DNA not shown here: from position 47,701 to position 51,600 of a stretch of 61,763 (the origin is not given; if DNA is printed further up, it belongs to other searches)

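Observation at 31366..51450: Single uninterrupted 20-kb ORF (6,694 aa) anchored at both ends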

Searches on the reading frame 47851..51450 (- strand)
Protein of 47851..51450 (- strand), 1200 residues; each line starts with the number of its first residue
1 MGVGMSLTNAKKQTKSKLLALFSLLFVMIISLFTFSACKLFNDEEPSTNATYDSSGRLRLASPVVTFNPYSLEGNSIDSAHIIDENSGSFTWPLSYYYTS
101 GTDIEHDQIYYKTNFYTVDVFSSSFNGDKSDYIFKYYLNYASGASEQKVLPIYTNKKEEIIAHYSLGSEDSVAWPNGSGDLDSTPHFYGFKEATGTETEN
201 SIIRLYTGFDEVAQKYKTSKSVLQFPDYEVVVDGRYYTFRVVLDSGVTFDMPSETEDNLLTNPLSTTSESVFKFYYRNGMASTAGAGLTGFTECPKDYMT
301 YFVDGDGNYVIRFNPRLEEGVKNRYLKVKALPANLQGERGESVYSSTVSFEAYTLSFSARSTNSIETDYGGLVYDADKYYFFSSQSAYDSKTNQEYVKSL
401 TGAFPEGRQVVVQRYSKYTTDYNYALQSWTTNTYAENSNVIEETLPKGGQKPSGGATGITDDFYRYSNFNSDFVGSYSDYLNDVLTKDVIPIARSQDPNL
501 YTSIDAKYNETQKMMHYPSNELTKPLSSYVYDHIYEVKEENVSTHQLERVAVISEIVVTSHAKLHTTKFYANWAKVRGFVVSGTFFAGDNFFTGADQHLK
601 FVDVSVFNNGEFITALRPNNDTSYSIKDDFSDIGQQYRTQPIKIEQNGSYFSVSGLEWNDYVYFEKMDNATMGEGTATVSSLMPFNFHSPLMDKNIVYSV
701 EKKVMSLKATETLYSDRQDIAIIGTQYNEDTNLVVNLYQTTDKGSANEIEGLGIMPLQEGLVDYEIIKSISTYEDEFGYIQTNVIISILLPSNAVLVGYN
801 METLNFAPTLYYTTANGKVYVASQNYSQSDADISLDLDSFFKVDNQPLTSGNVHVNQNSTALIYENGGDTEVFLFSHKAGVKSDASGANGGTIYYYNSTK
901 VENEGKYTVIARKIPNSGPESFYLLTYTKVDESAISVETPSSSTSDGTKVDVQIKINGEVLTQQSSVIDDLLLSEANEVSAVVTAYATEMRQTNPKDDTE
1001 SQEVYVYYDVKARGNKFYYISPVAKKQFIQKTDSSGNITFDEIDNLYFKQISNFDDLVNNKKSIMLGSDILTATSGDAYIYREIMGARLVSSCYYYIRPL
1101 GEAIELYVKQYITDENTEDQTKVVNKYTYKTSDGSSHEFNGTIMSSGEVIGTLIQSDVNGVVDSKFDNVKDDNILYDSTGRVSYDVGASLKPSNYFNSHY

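Call 21: find_homologous_proteins(query=window:47851-51450:-, max_evalue=0.00001)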
Query window:47851-51450:- (1200 aa): 3 proteins with E <= 0.00001 among 8000 candidates.
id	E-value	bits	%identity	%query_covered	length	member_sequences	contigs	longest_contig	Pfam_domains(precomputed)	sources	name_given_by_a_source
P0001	2.6e-169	584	37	95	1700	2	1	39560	-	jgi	-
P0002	6.6e-168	579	39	83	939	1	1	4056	-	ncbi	-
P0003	1.3e-109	386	35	68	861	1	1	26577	-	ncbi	-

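Call 22: find_encoding_contigs(protein=P0001, flank=10000, max_places=3)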
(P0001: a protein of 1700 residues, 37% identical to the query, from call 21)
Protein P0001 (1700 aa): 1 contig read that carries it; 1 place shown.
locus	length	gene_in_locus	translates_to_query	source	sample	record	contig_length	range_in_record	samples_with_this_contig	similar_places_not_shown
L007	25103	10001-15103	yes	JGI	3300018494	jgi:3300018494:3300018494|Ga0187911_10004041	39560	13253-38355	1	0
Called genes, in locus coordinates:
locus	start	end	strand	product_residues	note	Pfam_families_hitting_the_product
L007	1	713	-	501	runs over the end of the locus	-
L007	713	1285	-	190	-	-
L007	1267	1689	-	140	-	-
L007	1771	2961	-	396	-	-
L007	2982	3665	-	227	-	-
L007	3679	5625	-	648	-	PF23899:SU10_portal (weak), PF16510:P22_portal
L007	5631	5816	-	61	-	-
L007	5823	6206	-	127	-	-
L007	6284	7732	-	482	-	PF03237:Terminase_6N, PF17289:Terminase_6C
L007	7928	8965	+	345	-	-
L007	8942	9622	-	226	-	PF05263:DUF722 (weak)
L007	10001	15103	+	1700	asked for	-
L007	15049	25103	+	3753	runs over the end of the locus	?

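Call 23: find_encoding_contigs(protein=P0003, flank=10000, max_places=3)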
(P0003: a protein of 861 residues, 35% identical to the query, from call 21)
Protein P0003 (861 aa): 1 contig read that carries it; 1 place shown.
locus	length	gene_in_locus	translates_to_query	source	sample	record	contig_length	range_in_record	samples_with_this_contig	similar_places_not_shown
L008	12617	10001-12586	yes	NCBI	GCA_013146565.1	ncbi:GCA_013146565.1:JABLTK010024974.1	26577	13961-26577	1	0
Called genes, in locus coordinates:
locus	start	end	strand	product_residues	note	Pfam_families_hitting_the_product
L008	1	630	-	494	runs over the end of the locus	-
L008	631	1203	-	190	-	-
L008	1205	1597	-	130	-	-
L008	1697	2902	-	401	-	-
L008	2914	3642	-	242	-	-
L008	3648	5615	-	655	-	PF16510:P22_portal, PF23899:SU10_portal (faint)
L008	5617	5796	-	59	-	-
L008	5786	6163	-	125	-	-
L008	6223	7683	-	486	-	PF03237:Terminase_6N, PF17289:Terminase_6C (weak)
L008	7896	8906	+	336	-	-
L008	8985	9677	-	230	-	PF08281:Sigma70_r4_2 (weak)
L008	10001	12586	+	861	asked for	-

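Call 24: find_encoding_contigs(protein=P0002, flank=10000, max_places=3)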
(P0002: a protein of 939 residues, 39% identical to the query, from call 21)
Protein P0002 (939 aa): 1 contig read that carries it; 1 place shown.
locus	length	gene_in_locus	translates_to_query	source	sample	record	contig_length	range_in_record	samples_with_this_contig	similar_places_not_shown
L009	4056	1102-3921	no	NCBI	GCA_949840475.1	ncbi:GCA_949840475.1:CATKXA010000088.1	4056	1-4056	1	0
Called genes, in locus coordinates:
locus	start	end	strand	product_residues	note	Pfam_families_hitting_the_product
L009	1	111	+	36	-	?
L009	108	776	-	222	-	-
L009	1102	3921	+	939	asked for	-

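Call 29: find_related_loci(query=A1, collection=genome_contigs, flank=10000)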
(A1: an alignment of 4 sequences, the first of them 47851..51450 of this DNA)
Query A1 (1200 aa) in genome_contigs; peptide patterns used: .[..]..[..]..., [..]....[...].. (x = any residue, [..] = any of these).
61 stretches matched a pattern; 7 encode a relative of the query (tblastn E <= 1e-3); 7 distinct loci.
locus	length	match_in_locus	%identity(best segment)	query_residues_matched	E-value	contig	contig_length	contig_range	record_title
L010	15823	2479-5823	42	34-1184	0e+0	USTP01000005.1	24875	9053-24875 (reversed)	uncultured Thermoanaerobacterales bacterium isolate UMGS2069 genome assembly, contig: NODE_260_length_24875_cov_7.619621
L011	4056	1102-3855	39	5-995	0e+0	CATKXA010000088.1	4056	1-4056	MAG TPA_asm: uncultured Thermoanaerobacterales bacterium isolate MGG06369_1680015446 genome assembly, contig: ERR3199571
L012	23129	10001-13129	34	12-1142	3e-153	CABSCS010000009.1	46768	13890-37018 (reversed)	MAG TPA_asm: uncultured Clostridiales bacterium isolate MGYG-HGUT-02172 genome assembly, contig: GUT_GENOME133558_9, who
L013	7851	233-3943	36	12-1191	2e-133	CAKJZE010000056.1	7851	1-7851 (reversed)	Clostridiales bacterium isolate MAG-R002 genome assembly, contig: k141_49057, whole genome shotgun sequence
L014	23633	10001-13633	37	5-1199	0e+0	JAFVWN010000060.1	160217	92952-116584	MAG: Clostridia bacterium isolate RGIG5459 Sheep_Colon-5__c880220, whole genome shotgun sequence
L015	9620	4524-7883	30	1-1149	1e-107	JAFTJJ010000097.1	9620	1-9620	MAG: Clostridia bacterium isolate RGIG3872 Roe_deer_Cecum-2__c428836, whole genome shotgun sequence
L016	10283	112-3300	34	24-1127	7e-131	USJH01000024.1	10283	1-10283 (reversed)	uncultured Clostridia bacterium isolate UMGS1774 genome assembly, contig: NODE_129_length_10283_cov_2.54556, whole genom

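Call 94: find_related_loci(query=A1, collection=viral_contigs, flank=10000)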
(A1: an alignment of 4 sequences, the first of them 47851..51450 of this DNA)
Query A1 (1200 aa) in viral_contigs; peptide patterns used: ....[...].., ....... (x = any residue, [..] = any of these).
71 stretches matched a pattern, but none encodes a relative of the query by tblastn (E <= 1e-3).

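Call 120: search_protein_families(library=pfam, proteins=[L014:7903-8982:+], max_evalue=1)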
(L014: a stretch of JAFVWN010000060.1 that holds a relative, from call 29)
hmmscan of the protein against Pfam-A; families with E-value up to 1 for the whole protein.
L014:7903-8982:+ (360 aa): 4 families
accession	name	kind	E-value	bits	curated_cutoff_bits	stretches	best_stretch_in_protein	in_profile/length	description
PF19762.4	DUF6249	-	0.046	14.1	33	1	256-305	4-51/104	Domain of unknown function (DUF6249)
PF25184.1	YxzE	-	0.06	14.8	40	1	257-308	3-49/65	YxzE-like putative bacteriocin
PF13903.11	Claudin_2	-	0.1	12.8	29.1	1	192-274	36-104/192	PMP-22/EMP/MP20/Claudin tight junction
PF02950.22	Conotoxin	-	0.22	12.9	25.1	1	262-329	2-67/75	Conotoxin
